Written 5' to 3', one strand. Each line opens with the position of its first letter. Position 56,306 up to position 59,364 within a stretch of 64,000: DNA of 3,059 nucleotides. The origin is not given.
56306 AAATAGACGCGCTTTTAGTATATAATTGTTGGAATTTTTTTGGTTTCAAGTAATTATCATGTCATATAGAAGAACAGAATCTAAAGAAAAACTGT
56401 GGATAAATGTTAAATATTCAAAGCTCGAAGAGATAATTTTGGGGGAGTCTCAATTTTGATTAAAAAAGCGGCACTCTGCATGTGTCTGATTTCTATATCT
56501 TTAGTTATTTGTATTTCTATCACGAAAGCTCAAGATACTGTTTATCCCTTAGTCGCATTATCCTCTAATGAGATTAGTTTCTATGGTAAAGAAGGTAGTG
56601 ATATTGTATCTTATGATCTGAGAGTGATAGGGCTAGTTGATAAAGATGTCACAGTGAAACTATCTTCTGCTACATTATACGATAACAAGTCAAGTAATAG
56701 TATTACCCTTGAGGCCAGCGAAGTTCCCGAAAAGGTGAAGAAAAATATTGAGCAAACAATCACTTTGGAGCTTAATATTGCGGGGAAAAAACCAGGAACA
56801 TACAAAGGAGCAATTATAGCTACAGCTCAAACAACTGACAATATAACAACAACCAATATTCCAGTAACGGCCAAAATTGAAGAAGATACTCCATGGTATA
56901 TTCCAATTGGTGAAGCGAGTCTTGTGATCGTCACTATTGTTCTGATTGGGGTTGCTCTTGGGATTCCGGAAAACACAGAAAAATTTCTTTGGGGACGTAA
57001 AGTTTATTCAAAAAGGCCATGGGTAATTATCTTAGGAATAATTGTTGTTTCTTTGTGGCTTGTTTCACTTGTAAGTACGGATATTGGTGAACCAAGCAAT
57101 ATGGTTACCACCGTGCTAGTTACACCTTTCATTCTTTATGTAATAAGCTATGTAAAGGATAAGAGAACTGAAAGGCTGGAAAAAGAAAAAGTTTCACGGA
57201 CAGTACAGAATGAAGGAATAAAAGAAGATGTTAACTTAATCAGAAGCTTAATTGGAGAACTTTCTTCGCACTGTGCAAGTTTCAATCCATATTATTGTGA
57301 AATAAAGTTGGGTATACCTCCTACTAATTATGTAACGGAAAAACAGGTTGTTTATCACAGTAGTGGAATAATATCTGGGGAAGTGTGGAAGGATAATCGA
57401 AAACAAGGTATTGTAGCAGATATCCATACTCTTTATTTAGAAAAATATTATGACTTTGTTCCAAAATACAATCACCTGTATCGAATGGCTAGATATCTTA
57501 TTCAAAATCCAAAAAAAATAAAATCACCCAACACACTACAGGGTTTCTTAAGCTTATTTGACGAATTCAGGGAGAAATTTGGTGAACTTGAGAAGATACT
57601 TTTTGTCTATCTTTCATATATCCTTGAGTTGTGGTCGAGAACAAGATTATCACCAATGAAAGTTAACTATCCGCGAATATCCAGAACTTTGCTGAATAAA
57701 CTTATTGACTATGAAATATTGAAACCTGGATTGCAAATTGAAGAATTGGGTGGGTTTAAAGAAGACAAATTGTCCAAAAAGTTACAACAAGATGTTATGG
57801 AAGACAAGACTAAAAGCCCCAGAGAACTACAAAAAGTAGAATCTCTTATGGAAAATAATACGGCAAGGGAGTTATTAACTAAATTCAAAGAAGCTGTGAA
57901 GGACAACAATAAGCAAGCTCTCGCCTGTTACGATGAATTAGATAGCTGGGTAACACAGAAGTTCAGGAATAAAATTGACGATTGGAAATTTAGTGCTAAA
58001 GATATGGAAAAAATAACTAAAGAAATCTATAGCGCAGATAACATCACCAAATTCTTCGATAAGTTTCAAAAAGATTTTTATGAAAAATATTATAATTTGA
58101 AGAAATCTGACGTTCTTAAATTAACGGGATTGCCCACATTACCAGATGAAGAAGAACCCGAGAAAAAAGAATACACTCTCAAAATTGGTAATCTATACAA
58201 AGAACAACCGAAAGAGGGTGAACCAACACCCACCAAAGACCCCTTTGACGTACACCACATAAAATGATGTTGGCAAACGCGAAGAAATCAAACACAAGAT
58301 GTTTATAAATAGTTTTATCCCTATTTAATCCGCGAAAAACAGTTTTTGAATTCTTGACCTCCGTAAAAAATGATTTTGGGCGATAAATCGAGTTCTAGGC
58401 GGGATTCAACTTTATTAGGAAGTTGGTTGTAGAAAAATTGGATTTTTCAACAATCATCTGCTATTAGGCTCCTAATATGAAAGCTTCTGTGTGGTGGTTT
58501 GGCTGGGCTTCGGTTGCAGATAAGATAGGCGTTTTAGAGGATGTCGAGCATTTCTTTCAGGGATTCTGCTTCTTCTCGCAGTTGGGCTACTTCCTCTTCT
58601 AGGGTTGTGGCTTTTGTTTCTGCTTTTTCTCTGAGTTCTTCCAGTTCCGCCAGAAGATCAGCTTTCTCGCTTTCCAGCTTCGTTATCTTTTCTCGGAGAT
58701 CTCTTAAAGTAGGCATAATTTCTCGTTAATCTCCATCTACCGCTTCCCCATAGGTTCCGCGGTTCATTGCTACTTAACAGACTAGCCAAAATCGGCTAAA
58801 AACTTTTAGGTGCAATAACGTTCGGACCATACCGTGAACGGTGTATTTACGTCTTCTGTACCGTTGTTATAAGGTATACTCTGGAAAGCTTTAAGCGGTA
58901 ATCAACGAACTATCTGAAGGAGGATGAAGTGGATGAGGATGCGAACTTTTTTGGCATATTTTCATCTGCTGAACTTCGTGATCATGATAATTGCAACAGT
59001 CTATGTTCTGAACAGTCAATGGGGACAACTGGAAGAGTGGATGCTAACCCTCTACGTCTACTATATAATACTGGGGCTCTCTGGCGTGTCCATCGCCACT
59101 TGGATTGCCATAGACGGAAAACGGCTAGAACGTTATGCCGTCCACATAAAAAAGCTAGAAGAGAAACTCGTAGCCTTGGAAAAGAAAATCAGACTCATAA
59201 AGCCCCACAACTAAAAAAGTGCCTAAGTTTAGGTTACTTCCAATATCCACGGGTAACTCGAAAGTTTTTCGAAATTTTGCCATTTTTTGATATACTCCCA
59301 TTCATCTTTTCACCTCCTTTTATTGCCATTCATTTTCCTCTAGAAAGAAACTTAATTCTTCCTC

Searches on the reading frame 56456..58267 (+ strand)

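Call 3: search_protein_families(library=pfam, proteins=[window:56456-58267:+], max_evalue=0.1)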
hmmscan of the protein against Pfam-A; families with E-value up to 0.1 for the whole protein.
window:56456-58267:+ (603 aa): 1 family
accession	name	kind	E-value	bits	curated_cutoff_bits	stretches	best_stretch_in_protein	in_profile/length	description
PF14080.11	DUF4261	-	0.078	13.5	27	0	337-364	25-51/77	Domain of unknown function (DUF4261)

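Call 4: search_protein_families(library=padloc, proteins=[window:56456-58267:+], max_evalue=0.1)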
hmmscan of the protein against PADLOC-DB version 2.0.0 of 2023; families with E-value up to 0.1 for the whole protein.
window:56456-58267:+ (603 aa): 0 families

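Call 9: search_protein_families(library=ncbifam, proteins=[window:56456-58267:+], max_evalue=0.1)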
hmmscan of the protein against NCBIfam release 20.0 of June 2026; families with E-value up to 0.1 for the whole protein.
window:56456-58267:+ (603 aa): 0 families

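Call 10: search_protein_families(library=phrogs, proteins=[window:56456-58267:+], max_evalue=0.1)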
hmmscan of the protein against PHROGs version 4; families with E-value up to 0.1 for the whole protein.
window:56456-58267:+ (603 aa): 0 families

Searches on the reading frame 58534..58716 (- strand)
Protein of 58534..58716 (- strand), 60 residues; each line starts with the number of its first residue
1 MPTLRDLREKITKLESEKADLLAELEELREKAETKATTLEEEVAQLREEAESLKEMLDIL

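Call 3: search_protein_families(library=pfam, proteins=[window:58534-58716:-], max_evalue=0.1)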
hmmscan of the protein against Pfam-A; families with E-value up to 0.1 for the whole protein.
window:58534-58716:- (60 aa): 25 families
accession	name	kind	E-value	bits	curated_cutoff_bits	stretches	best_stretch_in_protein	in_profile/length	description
PF07926.17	TPR_MLP1_2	-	0.00055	20.4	36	1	3-57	58-112/129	TPR/MLP1/MLP2-like protein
PF16043.11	DUF4795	-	0.00064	19.6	34.8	1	4-58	44-98/208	Domain of unknown function (DUF4795)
PF00038.26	Filament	-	0.0021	18.2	40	1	3-52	55-103/313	Intermediate filament protein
PF25764.1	KIF21A_4th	-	0.0029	17.7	33.1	1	4-51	63-110/183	KIF21A-like domain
PF00170.26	bZIP_1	-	0.0034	17.9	27.6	1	33-58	32-57/64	bZIP transcription factor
PF19717.4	DUF6212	-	0.0054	16.1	26.4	1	16-56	37-73/395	Family of unknown function (DUF6212)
PF06156.18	YabA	-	0.0059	17.6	30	1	4-56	24-76/103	Initiation control protein YabA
PF05791.16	Bacillus_HBL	-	0.0073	16.6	29.1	1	3-51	106-154/177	Bacillus haemolytic enterotoxin (HBL)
PF06009.19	Laminin_II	-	0.0083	16.6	33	1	3-48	53-97/138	Laminin Domain II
PF25450.1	Rab11-FIP3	-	0.01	16.6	31.9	0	5-34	78-107/125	Rab11-FIP3-like domain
PF24590.1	DUF7615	-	0.018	16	27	1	7-59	41-91/106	Domain of unknown function (DUF7615)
PF07716.20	bZIP_2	-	0.022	15.3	22.3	0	30-54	28-52/54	Basic region leucine zipper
PF06103.16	DUF948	-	0.025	15.2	37.2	1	3-54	27-78/89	Bacterial protein of unknown function (DUF948)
PF18210.6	Knl1_RWD_C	-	0.03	14.9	27.8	1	4-56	6-56/151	Knl1 RWD C-terminal domain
PF08286.16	Spc24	-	0.032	14.9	25.3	0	4-34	13-43/109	Spc24 subunit of Ndc80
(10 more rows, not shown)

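Call 4: search_protein_families(library=padloc, proteins=[window:58534-58716:-], max_evalue=0.1)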
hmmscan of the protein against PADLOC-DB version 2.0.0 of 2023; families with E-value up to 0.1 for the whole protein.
window:58534-58716:- (60 aa): 5 families
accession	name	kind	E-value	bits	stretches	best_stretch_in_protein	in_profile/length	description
PDLC04161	HEC-07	-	0.006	13.5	1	4-57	342-395/553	-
PDLC03863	LmuB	-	0.0084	12.8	1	4-58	357-412/610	-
PDLC03864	LmuB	-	0.038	10.5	1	5-56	428-481/657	-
PDLC03859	LmuB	-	0.043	11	1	6-57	412-458/611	-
PDLC02714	PbeC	-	0.086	9.6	1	12-56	417-461/651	PbeC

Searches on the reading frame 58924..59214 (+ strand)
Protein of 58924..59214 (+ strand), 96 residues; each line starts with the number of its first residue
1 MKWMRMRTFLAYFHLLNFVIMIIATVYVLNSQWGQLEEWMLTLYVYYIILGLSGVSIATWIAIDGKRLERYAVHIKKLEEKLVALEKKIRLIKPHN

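Call 3: search_protein_families(library=pfam, proteins=[window:58924-59214:+], max_evalue=0.1)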
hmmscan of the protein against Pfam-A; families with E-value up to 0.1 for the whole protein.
window:58924-59214:+ (96 aa): 4 families
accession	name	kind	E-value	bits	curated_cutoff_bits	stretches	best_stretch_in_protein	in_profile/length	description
PF14965.11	BRI3BP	-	0.0029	17.6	27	1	12-88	103-177/179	Negative regulator of p53/TP53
PF13664.11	DUF4149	-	0.017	15.8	24.6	1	7-53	36-84/102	Domain of unknown function (DUF4149)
PF13903.11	Claudin_2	-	0.045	14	29.1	1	4-59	85-137/192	PMP-22/EMP/MP20/Claudin tight junction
PF18881.5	DUF5646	-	0.086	13.2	27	0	67-87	12-32/69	Family of unknown function (DUF5646)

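Call 4: search_protein_families(library=padloc, proteins=[window:58924-59214:+], max_evalue=0.1)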
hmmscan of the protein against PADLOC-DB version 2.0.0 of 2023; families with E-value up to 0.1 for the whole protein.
window:58924-59214:+ (96 aa): 0 families
